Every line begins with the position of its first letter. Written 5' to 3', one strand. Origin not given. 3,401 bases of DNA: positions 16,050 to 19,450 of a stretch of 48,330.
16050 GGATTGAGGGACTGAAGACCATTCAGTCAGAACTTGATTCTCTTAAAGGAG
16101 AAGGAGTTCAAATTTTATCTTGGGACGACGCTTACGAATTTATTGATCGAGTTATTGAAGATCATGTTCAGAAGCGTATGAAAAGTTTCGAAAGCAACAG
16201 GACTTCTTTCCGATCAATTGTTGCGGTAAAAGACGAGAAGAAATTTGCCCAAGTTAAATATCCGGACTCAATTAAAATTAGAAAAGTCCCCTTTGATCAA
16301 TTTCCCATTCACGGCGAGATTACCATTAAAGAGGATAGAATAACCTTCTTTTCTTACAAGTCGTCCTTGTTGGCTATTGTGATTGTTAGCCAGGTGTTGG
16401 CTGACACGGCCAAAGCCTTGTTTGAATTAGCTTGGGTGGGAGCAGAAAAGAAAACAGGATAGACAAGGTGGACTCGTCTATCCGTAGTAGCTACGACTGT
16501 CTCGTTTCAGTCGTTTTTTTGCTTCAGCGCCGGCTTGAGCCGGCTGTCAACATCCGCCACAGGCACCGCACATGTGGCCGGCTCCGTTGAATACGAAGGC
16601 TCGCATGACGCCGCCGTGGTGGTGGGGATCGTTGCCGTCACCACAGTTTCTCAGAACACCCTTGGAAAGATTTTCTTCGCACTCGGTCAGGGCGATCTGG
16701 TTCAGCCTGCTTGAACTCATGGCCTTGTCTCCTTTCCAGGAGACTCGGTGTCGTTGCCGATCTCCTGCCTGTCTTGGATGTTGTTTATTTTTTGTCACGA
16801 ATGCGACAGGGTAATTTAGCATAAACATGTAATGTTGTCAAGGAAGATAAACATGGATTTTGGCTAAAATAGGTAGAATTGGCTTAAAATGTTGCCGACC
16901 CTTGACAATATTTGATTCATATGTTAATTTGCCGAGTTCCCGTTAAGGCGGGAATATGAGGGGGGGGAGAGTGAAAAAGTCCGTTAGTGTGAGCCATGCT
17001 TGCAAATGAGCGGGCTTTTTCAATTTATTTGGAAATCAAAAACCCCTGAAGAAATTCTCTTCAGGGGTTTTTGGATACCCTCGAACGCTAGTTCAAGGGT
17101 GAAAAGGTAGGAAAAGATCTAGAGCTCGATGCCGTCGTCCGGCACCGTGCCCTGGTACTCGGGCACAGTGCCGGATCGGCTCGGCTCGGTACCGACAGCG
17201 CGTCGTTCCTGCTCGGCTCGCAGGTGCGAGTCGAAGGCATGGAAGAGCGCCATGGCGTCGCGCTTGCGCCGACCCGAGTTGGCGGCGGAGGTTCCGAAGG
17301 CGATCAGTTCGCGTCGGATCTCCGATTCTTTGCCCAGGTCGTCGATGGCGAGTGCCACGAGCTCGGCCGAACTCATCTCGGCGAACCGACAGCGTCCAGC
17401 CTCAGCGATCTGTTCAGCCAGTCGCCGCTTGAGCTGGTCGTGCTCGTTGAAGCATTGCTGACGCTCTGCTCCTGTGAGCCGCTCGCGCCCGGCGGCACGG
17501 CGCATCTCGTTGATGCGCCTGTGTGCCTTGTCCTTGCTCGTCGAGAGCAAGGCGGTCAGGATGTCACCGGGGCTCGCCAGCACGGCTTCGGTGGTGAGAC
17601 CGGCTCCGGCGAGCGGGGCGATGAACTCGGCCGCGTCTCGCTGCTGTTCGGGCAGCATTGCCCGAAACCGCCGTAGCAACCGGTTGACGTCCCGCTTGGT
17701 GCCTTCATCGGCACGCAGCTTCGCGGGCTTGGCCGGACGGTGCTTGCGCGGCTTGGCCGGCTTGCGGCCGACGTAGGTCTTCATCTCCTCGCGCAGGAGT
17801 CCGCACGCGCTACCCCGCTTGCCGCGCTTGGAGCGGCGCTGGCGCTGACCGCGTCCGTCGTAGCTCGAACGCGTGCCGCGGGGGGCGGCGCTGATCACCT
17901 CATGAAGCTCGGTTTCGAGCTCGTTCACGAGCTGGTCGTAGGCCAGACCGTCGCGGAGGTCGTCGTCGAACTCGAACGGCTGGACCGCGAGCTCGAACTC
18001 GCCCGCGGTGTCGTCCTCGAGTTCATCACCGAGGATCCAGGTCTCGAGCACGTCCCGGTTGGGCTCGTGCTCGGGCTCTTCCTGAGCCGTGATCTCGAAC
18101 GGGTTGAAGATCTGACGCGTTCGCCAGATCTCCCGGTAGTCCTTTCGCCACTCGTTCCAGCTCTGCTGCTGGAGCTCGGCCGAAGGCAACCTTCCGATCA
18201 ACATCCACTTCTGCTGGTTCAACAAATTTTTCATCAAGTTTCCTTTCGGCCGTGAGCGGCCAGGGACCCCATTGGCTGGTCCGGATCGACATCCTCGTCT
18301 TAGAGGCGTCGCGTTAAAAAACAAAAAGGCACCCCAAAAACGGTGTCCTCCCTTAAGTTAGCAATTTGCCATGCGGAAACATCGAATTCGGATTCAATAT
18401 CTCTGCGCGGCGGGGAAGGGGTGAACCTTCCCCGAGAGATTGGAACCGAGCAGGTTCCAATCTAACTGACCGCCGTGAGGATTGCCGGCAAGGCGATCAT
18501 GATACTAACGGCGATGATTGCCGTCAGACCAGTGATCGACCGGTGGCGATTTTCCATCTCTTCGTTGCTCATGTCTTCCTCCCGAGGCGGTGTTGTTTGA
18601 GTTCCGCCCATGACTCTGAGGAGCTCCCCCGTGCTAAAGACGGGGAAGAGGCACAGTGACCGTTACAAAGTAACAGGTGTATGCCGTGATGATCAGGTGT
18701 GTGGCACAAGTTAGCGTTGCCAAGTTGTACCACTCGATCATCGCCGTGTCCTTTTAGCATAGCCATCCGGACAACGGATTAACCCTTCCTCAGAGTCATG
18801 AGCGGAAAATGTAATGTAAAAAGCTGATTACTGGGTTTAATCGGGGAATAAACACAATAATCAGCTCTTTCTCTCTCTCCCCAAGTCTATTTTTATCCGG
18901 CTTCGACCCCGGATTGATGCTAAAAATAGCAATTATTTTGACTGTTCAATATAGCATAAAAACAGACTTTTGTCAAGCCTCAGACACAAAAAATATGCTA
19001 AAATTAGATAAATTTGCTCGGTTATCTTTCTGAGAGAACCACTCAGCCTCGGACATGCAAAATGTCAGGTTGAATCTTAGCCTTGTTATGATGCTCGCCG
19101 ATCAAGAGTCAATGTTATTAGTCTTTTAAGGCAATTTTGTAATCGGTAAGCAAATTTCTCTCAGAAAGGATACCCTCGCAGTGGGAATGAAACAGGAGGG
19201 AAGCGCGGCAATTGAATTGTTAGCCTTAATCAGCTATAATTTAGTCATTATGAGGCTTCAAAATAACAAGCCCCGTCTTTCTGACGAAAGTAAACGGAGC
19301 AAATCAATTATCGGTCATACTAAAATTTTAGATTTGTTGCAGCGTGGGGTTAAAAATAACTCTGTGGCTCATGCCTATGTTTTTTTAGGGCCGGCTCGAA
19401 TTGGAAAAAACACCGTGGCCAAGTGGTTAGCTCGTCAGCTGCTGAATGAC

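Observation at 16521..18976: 2.4-kb GC-rich island with its own expression signals, encoding only small or unrecognisable products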

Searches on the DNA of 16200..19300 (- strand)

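Call 5: search_rna_families(source=window, start=16200, end=19300, threshold=evalue, max_evalue=10)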
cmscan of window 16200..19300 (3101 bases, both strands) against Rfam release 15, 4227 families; matches with E-value up to 10: 15.
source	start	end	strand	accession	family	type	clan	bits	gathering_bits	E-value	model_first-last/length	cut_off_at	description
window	16997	17079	+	RF04312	trpB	Cis-reg;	-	28.9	59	0.3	1-107/107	no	trpB ncRNA motif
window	17032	17073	+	RF00514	His_leader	Cis-reg; leader;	-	26.4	49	0.19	82-123/126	no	Histidine operon leader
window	17035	17102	-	RF00506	Thr_leader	Cis-reg; leader;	-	22.6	55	0.36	1-118/118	no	Threonine operon leader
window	17985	18076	+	RF03294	mir-H3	Gene; miRNA;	-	22.3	70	4.6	1-81/81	no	mir-H3 microRNA precursor family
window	17019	17067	+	RF02418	Spd-sr07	Gene; sRNA;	-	21.6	55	4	1-63/63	no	Streptococcus sRNA Spd-sr07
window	17036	17072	-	RF03217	mir-3167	Gene; miRNA;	-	20.2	86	3.3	1-59/59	no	mir-3167 microRNA precursor family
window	16972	17099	-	RF01770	rimP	Cis-reg; leader;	-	20.1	47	5.1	1-102/102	no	Gammaprotebacteria rimP leader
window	16331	16405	+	RF00581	SNORD12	Gene; snRNA; snoRNA; CD-box;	CL00044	18.6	43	3.3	1-90/90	no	Small nucleolar SNORD12/SNORD106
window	17036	17077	-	RF00697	mir-186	Gene; miRNA;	-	18.2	70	6.2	1-82/82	no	mir-186 microRNA precursor family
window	16986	17083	-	RF01607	ceN100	Gene; snRNA; snoRNA; HACA-box;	-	17.1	80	7.6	1-132/132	no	C. elegans snoRNA ceN100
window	17135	17178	-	RF00784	mir-486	Gene; miRNA;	-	16.4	69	3.7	1-68/68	no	mir-486 microRNA precursor family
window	16473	16521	+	RF02631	Hrs13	Gene; sRNA;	-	14.8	52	3.5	1-82/82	no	Hfq-regulated sRNA 13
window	17027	17101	+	RF01844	SmY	Gene; snRNA; splicing;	-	14.7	39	6.6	1-80/80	no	SmY spliceosomal RNA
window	17195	17254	+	RF03036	osmY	Gene; sRNA;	-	14.5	46.9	6.6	1-72/72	no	osmY RNA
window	18924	18962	+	RF02060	STnc410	Gene; sRNA;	-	14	50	9.2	1-158/158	no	Enterobacterial sRNA STnc410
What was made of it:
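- On Any described RNA family (Rfam 15): Nothing at E <= 10 in 18300-18990 (call 5).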

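Call 66: build_rna_model(alignment_id=A6, structure=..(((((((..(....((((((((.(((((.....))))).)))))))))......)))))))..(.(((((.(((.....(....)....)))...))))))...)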
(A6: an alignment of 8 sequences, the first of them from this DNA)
Model R1 built from alignment A6 (8 sequences, 106 columns); structure: as given.
model positions 96; base pairs 31; branch points 1; effective number of sequences 1.63; information 0.596 bits per position. Calibrated on 0.2 Mb of random sequence (short: E-values are rough).
structure used (alignment columns):
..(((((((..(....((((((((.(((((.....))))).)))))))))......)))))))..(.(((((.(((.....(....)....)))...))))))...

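Call 68: search_with_rna_model(model_id=R1, sources=[window, L001, L002, L003, L004, L005, L006, L007, L009, L010, L011, L012, L013, L014, L015, L016, L017, L018, L019, L020, L021, L022, L023, L024, L025, L026, L027, L028, L029, L030, L031, L032, L033, L034, L035, L036, L037, L038, L039, L040, L041, L042, L043, L044, L045, L046, L047, L048, L049, L050, L051, L052, L053, L054, L055, L056, L057, L058, L059, L060, L061, L062, L063, L064, L065, L066, L067, L068, L069, L070, L071, L072, L073, L074, L075, L076, L077, L078, L079, L080, L081, L082, L083, L084, L085, L086, L087, L088], max_evalue=1, make_alignment=true)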
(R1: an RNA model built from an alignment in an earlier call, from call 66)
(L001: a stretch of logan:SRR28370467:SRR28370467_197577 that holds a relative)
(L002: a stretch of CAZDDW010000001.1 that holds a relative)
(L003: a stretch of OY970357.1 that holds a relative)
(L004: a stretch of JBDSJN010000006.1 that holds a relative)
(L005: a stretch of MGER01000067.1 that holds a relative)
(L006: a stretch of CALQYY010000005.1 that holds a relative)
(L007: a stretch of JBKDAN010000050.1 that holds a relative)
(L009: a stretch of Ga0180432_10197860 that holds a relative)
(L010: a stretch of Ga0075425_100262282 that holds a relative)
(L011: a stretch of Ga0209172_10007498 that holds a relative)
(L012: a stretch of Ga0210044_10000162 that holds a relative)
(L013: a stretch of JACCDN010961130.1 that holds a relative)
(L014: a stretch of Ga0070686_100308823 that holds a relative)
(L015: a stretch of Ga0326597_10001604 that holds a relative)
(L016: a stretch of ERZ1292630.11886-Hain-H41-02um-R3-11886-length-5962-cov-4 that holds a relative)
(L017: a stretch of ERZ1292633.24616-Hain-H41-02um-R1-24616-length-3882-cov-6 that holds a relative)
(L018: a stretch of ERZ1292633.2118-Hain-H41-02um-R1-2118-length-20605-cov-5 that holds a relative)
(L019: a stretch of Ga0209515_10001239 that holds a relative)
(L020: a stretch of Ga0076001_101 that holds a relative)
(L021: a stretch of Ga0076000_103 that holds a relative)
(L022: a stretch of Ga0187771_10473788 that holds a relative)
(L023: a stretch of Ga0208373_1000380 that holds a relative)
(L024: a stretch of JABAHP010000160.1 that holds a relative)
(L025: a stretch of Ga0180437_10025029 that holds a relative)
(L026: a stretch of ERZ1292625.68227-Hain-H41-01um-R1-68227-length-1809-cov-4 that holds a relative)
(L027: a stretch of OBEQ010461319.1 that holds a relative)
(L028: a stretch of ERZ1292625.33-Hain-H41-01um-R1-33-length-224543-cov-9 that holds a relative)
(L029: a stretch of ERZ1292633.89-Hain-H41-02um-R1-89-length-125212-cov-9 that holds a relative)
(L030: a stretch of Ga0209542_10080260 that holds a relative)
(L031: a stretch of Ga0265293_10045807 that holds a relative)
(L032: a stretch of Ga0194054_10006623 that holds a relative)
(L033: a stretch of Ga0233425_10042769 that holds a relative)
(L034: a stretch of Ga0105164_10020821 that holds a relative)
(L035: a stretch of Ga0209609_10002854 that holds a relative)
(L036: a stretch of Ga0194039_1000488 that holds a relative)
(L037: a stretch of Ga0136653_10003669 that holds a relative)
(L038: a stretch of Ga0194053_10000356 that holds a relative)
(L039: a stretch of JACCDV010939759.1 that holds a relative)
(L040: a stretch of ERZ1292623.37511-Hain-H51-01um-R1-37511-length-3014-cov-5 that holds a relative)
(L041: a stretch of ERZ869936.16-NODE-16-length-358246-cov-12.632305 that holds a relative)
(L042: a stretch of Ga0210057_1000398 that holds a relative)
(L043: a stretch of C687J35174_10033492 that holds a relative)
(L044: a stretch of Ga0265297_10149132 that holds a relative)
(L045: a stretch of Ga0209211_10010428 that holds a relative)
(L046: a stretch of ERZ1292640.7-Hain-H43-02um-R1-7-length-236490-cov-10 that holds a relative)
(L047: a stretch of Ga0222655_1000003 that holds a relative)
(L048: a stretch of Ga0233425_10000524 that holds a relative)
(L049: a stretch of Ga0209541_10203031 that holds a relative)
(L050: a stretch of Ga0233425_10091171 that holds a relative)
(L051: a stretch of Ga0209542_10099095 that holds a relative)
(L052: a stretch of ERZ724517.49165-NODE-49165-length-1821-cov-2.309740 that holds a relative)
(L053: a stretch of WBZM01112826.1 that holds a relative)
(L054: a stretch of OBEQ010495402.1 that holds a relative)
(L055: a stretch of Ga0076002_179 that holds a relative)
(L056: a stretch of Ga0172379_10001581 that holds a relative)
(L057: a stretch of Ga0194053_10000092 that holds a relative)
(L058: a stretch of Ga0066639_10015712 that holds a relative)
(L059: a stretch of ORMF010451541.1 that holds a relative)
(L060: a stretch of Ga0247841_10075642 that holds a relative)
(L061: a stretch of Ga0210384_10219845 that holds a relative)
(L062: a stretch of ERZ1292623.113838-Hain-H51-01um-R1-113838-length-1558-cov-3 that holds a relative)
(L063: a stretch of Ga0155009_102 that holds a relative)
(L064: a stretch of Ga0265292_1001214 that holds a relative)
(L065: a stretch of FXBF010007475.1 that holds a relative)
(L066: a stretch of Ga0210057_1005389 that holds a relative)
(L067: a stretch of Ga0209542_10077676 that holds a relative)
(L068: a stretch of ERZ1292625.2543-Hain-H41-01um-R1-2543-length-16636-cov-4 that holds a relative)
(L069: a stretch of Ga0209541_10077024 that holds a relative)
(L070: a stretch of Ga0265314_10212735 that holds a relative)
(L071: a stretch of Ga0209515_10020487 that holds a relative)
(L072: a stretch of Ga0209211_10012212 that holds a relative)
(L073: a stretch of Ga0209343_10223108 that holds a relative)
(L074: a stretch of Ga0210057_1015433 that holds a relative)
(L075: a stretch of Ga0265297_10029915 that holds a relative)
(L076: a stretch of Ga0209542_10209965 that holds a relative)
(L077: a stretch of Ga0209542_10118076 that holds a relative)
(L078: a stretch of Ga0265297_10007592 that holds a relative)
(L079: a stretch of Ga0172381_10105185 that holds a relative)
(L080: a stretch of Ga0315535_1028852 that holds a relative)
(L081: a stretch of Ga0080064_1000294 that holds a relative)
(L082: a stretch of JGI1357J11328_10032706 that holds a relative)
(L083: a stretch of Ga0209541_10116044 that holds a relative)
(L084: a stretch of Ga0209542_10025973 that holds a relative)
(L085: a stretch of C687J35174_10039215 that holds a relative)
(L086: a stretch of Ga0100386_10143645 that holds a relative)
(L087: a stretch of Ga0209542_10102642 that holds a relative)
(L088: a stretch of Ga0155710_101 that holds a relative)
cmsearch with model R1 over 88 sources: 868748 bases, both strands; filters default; matches with E-value up to 1: 14.
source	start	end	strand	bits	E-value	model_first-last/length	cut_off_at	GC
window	18648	18744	-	98.6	1.9e-23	1-96/96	no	0.51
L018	11651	11745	-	97.3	4.5e-23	1-96/96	no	0.57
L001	7840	7937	+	96.1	9e-23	1-96/96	no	0.52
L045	7192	7289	-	93.4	4.9e-22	1-96/96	no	0.54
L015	10535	10628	-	90.9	2.3e-21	1-96/96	no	0.55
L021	12155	12250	-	90.3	3.4e-21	1-96/96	no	0.57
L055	2581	2677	-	89.7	5e-21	1-96/96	no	0.55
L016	5089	5181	-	74.9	4.8e-17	1-96/96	no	0.53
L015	10339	10450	-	74.5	6.4e-17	1-96/96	no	0.56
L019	12803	12900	-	72.4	2.4e-16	1-96/96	no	0.64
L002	13490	13584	-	72.2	2.6e-16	1-96/96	no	0.52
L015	8371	8485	-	55.8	6.8e-12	1-96/96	no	0.53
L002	13702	13803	-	52.2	6.5e-11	1-96/96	no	0.48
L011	9815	9921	-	44.1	9.7e-09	1-96/96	no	0.57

Alignment A7: 14 matches aligned to the model, 146 columns, each read 5' to 3' on its own strand. Consensus structure (alignment columns), stored with it:
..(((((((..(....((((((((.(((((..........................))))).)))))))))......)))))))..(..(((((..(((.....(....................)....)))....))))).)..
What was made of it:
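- All are on the ORF strand and inside the gap, and six of them were not in the seed (call 68). Three islands (L020, L024, L025) gave no RNA hit (call 68). Copies occur in tandem in L002 and L015 (call 68).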

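Call 72: search_with_rna_model(model_id=R1, source=window, max_evalue=10, show_alignments=1)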
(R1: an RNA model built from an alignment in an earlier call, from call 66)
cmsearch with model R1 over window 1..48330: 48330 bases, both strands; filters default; matches with E-value up to 10: 1.
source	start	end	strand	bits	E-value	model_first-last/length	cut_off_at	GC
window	18648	18744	-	98.6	1.1e-24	1-96/96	no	0.51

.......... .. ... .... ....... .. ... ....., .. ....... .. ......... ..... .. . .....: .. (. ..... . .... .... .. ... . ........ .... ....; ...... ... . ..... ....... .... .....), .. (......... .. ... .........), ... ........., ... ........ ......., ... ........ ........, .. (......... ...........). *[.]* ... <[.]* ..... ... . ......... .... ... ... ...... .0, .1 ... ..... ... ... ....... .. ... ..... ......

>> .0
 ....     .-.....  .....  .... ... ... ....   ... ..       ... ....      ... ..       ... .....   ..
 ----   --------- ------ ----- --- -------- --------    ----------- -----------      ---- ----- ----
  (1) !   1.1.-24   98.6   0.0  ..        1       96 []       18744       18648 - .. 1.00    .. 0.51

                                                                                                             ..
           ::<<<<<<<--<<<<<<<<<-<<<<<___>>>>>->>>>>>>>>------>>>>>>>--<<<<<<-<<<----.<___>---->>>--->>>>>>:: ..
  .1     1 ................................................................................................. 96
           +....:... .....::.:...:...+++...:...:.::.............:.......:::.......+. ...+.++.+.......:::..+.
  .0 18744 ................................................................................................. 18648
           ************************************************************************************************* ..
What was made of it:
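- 18602..18807 (-): Four-way-junction leader RNA domain. P1 long-range helix is 18807-18787 paired with 18622-18602; the conserved 96-nt core (P3 + P4) is 18744-18648. CM R1 scores 98.6 bits, E = 1e-24, and is unique in the window (calls 68, 72).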

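Call 93: search_with_rna_model(model_id=R1, sources=[L090, L089, L008], max_evalue=1)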
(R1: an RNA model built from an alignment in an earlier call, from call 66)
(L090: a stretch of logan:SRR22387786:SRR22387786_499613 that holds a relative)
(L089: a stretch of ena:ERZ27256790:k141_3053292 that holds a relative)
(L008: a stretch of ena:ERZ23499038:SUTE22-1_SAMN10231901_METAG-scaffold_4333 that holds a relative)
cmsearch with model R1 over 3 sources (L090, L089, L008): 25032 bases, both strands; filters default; matches with E-value up to 1: 3.
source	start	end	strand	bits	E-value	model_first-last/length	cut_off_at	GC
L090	302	398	+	76.9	4e-19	1-96/96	no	0.58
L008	5600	5694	+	72.2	7.6e-18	1-96/96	no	0.52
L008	5381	5482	+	52.2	1.9e-12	1-96/96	no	0.48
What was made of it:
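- One more lies in L090, a locus reached independently through a protein (call 93).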

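Call 108: search_with_rna_model(model_id=R1, sources=[L091, L092, L093, L094, L095, L096, L097, L098, L099, L100], max_evalue=1)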
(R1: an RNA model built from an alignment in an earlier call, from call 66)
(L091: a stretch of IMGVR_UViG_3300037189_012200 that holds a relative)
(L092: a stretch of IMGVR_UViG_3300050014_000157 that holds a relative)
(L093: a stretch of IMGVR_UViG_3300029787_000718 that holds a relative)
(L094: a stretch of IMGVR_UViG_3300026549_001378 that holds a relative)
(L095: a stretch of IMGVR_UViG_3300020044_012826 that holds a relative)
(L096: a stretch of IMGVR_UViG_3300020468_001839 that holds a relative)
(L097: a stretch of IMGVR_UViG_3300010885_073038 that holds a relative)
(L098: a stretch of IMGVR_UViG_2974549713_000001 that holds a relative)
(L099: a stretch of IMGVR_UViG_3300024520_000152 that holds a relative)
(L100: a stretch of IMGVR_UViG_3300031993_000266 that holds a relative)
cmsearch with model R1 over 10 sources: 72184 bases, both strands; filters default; matches with E-value up to 1: 0.
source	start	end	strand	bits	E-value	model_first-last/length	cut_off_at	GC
